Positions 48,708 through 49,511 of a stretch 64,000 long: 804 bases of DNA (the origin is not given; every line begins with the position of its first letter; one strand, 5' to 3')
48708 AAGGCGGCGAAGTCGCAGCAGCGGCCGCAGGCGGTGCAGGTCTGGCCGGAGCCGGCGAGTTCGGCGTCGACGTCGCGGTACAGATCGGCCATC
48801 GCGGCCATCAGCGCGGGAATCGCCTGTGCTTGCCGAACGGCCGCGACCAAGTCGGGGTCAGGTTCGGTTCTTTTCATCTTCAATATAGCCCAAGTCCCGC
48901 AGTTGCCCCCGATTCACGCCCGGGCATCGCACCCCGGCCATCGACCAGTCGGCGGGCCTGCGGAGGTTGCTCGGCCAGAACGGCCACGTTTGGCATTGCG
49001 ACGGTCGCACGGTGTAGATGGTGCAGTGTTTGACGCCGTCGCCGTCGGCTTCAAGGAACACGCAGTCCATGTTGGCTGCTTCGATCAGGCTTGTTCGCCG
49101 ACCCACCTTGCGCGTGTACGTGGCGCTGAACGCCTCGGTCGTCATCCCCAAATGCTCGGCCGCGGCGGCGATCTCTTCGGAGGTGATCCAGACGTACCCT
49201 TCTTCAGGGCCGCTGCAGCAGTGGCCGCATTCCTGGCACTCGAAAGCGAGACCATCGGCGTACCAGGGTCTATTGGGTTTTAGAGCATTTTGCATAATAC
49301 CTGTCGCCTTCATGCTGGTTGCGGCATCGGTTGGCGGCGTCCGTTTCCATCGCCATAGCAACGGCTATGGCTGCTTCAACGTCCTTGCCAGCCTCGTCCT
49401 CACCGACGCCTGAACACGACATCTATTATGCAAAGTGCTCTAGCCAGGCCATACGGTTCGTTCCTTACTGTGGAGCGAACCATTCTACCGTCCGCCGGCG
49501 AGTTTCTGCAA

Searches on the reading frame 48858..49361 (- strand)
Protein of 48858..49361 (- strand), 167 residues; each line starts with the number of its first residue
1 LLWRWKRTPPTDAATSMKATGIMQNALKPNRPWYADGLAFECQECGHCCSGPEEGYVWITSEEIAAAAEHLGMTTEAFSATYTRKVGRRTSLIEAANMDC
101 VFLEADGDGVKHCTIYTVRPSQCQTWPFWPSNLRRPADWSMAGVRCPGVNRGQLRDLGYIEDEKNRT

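Call 35: search_protein_families(library=pfam, proteins=[window:48858-49361:-], max_evalue=0.001)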
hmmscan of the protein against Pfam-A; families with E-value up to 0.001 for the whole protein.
window:48858-49361:- (167 aa): 1 family
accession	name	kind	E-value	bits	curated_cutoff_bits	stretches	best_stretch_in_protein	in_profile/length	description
PF03692.20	CxxCxxCC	-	2.3e-12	47.9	23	1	41-132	1-73/85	Putative zinc- or iron-chelating domain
